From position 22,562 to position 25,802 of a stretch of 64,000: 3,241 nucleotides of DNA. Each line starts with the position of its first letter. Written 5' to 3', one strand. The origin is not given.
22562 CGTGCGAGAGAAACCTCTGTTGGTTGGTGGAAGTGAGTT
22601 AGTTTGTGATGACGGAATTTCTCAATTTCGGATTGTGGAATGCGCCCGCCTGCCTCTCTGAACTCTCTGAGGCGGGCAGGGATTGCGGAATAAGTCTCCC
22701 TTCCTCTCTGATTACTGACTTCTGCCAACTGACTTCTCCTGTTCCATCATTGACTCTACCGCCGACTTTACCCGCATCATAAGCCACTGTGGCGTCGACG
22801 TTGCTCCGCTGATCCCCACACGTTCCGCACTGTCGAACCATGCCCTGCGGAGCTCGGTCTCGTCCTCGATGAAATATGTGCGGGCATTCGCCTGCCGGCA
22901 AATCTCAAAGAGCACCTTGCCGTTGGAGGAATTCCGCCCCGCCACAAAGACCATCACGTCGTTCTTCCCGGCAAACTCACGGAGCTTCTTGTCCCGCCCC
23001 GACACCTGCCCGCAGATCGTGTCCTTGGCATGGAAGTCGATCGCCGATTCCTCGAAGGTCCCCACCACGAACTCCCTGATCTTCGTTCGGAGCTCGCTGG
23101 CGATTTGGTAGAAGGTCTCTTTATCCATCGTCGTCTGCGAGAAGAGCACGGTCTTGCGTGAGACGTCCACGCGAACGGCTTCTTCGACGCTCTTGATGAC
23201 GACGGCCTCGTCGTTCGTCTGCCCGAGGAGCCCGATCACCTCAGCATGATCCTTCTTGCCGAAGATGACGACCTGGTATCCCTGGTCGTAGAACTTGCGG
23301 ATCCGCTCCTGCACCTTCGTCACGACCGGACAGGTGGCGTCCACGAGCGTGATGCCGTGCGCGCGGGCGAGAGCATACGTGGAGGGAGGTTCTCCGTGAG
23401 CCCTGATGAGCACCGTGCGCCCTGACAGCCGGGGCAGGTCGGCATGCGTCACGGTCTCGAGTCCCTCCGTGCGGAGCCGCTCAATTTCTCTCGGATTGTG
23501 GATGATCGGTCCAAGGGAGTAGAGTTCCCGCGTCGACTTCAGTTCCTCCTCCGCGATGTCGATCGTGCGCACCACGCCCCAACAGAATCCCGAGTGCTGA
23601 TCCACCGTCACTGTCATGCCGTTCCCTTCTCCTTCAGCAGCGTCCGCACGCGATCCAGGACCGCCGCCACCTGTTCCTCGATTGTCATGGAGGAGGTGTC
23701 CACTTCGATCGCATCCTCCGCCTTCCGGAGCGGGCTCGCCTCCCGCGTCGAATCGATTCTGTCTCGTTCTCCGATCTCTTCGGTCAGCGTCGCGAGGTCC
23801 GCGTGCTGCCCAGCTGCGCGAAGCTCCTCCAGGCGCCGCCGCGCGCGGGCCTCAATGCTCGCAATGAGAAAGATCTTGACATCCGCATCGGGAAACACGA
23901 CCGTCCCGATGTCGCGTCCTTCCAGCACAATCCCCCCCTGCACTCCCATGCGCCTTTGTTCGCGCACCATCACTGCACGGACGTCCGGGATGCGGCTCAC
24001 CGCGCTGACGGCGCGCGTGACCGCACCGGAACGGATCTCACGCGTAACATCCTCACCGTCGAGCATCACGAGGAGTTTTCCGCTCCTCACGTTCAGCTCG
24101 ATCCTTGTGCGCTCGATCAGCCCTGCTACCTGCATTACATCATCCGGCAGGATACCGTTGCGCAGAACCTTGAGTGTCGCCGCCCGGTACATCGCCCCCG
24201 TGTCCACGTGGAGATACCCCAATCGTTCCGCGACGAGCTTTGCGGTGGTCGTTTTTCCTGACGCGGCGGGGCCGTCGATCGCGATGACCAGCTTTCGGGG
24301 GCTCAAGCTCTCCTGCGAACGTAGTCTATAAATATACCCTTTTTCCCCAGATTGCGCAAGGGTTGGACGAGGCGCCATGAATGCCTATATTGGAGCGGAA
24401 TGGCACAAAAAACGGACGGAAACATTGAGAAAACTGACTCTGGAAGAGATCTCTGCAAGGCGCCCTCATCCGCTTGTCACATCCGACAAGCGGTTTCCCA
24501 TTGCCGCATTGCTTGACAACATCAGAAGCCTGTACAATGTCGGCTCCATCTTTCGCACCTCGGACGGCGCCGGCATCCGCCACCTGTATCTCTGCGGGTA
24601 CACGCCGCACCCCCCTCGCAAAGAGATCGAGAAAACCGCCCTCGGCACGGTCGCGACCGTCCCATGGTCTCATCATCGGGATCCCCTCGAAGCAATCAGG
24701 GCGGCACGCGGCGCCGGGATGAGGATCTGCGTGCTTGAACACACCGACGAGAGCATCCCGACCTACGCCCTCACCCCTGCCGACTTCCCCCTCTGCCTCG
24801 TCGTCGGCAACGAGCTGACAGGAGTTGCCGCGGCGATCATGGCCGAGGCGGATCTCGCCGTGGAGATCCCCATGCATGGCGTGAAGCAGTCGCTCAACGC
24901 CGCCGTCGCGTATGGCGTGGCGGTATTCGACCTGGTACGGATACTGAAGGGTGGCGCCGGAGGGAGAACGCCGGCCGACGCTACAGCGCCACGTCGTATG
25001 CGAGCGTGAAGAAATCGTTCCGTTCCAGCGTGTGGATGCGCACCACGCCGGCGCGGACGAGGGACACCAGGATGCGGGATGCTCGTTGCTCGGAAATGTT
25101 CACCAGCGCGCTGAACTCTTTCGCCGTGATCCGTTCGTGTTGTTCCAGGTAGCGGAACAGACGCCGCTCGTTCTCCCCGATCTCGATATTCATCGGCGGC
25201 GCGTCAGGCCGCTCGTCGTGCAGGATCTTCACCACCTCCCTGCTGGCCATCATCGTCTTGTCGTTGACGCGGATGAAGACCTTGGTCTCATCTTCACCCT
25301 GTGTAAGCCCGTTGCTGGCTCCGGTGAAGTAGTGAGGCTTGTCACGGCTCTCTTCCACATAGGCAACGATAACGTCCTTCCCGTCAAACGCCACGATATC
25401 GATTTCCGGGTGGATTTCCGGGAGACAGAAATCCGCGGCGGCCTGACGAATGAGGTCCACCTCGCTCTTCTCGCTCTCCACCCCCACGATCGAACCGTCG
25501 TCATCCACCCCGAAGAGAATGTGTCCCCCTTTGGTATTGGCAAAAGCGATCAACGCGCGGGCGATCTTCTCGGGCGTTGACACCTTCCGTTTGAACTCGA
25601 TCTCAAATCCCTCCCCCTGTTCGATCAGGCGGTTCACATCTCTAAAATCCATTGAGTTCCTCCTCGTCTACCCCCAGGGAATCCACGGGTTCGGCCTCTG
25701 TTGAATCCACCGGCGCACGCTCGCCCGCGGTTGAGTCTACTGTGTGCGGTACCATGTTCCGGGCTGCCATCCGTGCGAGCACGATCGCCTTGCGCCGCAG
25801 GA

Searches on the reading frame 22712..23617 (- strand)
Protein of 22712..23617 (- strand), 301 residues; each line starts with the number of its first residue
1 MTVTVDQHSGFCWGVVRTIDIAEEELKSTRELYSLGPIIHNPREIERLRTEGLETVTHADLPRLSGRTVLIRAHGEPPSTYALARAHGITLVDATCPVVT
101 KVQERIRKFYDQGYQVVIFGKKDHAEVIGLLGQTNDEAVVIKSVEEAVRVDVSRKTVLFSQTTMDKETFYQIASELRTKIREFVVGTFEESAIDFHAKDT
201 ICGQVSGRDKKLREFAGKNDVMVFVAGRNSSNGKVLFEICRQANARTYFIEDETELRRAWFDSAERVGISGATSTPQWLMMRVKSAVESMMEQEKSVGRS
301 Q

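Call 40: search_protein_families(library=pfam, max_evalue=0.00001, proteins=[window:22712-23617:-])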
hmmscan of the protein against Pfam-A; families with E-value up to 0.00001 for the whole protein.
window:22712-23617:- (301 aa): 1 family
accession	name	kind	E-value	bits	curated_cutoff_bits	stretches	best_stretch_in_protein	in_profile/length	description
PF02401.23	LYTB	-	3.8e-87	292.4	24.5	1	3-287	1-266/267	LytB protein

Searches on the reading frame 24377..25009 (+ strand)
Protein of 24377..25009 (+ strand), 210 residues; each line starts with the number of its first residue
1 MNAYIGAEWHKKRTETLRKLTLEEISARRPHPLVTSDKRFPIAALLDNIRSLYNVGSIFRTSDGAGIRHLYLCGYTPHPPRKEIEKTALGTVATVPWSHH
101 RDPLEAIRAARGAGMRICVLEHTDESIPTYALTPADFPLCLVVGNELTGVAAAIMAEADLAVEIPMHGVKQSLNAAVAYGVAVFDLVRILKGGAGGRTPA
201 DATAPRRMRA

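Call 40: search_protein_families(library=pfam, max_evalue=0.00001, proteins=[window:24377-25009:+])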
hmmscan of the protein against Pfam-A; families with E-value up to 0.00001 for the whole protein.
window:24377-25009:+ (210 aa): 1 family
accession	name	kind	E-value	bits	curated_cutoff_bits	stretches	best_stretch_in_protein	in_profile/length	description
PF00588.24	SpoU_methylase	-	1.7e-27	96.7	29.7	1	44-183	4-141/142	SpoU rRNA Methylase family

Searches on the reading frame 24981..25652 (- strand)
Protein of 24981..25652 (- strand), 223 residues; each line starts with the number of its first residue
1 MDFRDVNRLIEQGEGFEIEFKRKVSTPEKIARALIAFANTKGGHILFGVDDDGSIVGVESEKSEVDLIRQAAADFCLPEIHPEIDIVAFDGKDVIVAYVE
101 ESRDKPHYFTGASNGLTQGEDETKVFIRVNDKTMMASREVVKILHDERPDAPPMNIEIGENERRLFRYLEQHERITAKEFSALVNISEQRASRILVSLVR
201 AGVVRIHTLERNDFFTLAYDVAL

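Call 40: search_protein_families(library=pfam, max_evalue=0.00001, proteins=[window:24981-25652:-])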
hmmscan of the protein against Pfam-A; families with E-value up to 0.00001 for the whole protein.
window:24981-25652:- (223 aa): 1 family
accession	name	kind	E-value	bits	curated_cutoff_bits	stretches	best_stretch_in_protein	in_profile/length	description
PF04326.19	SLFN_AlbA_2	-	2.4e-25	89.8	25.3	1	14-134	1-115/118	Schlafen, AlbA_2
